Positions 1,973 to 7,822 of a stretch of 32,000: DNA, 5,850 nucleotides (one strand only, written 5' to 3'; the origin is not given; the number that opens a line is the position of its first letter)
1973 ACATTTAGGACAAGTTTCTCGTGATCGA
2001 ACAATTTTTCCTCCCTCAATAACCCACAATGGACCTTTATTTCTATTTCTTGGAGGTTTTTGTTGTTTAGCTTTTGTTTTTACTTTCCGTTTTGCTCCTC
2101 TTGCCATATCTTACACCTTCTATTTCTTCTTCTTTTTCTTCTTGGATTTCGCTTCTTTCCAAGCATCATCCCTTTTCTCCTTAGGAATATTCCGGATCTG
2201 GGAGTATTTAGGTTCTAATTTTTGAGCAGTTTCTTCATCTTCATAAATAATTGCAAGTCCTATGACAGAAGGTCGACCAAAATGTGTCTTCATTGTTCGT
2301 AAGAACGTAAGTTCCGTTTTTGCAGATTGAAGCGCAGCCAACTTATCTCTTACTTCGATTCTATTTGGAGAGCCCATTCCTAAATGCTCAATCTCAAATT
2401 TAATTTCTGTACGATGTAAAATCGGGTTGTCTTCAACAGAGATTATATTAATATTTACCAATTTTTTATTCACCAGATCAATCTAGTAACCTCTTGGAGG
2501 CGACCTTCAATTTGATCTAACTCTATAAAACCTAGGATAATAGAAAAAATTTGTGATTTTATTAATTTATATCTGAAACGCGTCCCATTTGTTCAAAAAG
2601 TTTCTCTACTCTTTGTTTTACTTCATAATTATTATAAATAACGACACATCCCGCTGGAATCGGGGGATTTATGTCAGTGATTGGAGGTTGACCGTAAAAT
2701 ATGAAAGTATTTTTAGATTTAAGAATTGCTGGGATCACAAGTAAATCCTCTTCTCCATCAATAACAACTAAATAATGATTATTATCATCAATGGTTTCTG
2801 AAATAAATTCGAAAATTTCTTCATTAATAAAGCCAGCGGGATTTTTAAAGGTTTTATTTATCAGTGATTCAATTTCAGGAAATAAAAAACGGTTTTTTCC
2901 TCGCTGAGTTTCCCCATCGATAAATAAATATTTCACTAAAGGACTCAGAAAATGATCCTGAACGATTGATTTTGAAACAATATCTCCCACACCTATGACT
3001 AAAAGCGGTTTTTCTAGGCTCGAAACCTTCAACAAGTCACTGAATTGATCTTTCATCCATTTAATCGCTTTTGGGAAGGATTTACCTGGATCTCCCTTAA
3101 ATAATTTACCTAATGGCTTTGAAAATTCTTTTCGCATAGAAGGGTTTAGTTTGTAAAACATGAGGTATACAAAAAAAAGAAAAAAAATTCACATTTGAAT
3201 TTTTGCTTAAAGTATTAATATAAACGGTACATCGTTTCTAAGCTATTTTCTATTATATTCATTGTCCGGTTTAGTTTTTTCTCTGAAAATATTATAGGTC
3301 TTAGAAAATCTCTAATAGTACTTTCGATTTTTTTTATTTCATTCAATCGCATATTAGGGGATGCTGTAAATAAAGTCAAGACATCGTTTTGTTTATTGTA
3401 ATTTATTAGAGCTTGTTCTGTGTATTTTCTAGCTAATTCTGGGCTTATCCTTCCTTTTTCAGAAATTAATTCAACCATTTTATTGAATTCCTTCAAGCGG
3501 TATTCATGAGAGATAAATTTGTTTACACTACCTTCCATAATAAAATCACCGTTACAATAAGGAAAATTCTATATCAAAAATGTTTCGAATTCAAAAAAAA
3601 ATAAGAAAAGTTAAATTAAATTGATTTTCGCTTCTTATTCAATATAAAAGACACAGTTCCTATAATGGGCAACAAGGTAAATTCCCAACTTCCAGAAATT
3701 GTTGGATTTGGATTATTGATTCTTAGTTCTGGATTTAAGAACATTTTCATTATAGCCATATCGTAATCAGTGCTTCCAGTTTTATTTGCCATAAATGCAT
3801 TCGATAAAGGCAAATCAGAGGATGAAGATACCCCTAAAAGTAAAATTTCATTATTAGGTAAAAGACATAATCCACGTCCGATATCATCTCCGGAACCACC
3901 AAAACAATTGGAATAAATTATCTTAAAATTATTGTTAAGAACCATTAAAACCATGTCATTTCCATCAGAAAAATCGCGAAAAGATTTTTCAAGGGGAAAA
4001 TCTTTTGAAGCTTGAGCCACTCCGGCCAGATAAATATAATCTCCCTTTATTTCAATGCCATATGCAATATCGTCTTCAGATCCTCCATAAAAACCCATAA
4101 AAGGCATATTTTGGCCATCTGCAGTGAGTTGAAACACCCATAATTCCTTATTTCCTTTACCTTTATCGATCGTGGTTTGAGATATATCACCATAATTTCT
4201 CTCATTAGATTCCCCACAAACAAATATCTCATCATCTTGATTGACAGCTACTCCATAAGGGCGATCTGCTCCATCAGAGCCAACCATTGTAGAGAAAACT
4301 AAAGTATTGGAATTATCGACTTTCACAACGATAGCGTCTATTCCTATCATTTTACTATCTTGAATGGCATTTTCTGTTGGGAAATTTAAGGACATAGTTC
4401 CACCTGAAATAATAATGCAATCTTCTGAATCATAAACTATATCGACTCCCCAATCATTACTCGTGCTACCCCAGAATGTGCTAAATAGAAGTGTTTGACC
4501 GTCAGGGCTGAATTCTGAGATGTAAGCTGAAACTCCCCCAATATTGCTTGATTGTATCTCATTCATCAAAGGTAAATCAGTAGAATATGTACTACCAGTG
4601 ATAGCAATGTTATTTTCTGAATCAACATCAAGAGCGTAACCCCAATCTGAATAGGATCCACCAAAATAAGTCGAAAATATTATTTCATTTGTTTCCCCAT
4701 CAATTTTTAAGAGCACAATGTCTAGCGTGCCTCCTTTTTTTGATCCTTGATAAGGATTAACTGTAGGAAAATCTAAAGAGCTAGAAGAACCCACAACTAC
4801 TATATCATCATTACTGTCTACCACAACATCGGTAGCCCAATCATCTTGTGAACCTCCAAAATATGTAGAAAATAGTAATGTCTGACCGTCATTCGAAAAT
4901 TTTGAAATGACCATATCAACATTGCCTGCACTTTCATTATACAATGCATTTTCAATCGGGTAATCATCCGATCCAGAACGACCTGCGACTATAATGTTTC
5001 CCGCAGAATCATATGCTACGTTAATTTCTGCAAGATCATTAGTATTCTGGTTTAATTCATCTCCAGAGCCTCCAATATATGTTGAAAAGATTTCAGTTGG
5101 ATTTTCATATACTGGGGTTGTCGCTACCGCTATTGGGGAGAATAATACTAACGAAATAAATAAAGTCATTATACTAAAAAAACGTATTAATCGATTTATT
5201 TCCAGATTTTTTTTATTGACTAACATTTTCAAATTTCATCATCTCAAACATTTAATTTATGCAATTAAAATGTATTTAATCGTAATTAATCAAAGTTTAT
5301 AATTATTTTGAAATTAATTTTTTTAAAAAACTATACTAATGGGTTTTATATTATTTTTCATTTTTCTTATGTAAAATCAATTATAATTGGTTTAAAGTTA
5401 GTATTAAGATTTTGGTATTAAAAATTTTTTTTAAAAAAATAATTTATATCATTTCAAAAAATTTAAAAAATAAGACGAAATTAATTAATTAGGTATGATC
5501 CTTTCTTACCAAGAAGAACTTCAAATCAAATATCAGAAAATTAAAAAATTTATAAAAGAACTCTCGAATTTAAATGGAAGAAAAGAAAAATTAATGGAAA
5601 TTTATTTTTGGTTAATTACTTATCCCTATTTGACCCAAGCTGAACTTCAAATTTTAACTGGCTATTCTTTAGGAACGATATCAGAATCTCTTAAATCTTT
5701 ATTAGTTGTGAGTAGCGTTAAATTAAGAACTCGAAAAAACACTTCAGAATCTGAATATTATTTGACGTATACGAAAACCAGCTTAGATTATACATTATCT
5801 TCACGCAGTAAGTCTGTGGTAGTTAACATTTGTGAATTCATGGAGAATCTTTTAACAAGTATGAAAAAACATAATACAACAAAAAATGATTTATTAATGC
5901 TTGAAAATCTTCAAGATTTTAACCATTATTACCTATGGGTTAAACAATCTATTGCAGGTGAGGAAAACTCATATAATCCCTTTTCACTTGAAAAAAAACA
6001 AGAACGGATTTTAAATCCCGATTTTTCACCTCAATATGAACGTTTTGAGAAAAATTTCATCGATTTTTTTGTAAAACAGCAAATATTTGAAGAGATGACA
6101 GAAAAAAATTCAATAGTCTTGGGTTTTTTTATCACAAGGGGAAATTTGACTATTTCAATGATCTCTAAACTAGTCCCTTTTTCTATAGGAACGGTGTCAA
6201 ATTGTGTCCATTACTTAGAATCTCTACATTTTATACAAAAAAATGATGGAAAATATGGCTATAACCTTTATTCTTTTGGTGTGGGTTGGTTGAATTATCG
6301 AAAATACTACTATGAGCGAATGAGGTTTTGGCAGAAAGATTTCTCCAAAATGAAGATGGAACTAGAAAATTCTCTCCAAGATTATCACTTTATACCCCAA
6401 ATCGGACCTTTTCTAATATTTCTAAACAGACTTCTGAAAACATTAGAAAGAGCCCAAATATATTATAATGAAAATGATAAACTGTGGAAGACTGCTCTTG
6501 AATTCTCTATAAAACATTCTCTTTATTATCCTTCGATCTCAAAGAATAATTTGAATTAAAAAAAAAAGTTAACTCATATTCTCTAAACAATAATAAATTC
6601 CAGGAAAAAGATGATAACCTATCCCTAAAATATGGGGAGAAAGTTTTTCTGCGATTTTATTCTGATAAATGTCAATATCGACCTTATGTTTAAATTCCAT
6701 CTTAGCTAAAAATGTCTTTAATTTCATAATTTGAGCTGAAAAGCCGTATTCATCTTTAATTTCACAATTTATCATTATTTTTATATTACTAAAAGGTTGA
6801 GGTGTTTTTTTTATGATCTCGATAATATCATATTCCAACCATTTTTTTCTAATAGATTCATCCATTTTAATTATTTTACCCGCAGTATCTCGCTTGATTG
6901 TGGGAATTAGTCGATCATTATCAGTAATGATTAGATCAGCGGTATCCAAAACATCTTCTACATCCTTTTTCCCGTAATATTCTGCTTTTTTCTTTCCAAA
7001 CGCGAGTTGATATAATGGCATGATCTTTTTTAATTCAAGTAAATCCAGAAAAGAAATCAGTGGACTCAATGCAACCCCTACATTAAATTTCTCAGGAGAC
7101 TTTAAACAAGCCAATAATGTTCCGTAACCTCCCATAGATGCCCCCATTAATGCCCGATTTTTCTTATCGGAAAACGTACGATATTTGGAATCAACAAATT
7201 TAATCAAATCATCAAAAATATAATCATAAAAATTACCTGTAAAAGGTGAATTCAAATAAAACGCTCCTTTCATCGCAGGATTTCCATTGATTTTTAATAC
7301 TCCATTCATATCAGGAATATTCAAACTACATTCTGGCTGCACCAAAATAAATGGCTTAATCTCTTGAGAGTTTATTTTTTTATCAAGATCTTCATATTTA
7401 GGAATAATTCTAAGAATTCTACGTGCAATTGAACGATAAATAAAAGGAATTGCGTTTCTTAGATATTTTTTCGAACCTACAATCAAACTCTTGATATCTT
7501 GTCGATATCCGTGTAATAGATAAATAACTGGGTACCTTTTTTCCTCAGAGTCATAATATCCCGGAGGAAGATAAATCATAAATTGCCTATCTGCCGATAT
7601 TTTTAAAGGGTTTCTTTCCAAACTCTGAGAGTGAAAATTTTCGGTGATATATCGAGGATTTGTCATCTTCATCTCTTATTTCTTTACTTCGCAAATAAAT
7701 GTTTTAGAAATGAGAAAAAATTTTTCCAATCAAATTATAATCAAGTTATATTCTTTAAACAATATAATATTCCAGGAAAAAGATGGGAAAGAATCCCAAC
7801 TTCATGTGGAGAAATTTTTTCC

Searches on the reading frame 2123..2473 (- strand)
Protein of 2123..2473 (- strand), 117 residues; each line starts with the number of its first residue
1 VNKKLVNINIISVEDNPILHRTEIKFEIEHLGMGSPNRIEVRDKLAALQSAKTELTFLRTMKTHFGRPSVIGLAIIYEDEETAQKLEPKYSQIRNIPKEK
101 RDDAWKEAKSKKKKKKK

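Call 23: search_protein_families(library=pfam, proteins=[window:2123-2473:-], max_evalue=0.001)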
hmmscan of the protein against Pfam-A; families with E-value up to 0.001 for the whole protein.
window:2123-2473:- (117 aa): 1 family
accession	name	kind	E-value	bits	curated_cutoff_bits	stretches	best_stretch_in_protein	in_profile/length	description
PF01282.25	Ribosomal_S24e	-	1.8e-24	86.1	24.5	1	10-100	2-92/95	Ribosomal protein S24e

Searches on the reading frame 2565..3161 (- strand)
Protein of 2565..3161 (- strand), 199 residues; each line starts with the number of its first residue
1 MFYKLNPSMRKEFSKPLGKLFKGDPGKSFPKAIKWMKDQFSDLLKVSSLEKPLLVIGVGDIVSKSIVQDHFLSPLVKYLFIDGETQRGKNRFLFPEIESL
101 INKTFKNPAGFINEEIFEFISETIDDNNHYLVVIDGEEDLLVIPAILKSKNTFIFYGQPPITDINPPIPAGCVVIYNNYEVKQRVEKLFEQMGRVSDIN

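Call 23: search_protein_families(library=pfam, proteins=[window:2565-3161:-], max_evalue=0.001)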
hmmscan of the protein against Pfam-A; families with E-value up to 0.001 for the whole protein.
window:2565-3161:- (199 aa): 1 family
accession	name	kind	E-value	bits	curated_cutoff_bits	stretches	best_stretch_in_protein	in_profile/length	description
PF04019.17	DUF359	-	1.8e-18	66.8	25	1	79-192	15-125/126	Protein of unknown function (DUF359)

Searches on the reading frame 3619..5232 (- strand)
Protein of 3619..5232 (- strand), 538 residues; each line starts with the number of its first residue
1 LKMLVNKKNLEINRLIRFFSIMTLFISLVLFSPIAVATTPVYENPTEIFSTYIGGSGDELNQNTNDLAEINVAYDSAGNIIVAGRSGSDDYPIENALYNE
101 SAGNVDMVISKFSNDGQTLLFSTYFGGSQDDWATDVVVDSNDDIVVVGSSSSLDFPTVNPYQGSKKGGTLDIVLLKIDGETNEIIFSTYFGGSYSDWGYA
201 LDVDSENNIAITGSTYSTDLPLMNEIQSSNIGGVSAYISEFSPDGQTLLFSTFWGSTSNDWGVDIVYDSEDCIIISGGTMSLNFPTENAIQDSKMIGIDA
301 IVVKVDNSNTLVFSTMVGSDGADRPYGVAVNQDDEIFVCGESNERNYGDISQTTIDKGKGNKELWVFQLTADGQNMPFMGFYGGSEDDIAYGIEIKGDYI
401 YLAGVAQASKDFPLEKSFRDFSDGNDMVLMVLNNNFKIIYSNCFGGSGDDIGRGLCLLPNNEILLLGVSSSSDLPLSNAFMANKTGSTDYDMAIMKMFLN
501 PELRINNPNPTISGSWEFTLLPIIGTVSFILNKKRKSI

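Call 23: search_protein_families(library=pfam, proteins=[window:3619-5232:-], max_evalue=0.001)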
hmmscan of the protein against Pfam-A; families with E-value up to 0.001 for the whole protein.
window:3619-5232:- (538 aa): 2 families
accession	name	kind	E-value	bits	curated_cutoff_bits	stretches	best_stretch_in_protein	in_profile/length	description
PF06739.17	SBBP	-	2.4e-12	47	20.5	2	185-221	1-38/38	Beta-propeller repeat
PF21294.4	Polysacc_lyase_14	-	1.8e-06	28.3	27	0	116-136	186-206/215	Polysaccharide lyase 14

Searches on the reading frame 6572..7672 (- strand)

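Call 23: search_protein_families(library=pfam, proteins=[window:6572-7672:-], max_evalue=0.001)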
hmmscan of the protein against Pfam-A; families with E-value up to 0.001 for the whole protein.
window:6572-7672:- (367 aa): 3 families
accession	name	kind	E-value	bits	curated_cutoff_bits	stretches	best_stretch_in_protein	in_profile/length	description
PF00756.26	Esterase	-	1.1e-19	71.6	22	1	27-307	6-194/251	Putative esterase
PF00326.27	Peptidase_S9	-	1.2e-06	28.7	22.6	1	150-210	42-103/213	Prolyl oligopeptidase family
PF12146.15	Hydrolase_4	-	1.9e-06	27.8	27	1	149-222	55-127/239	Serine aminopeptidase, S33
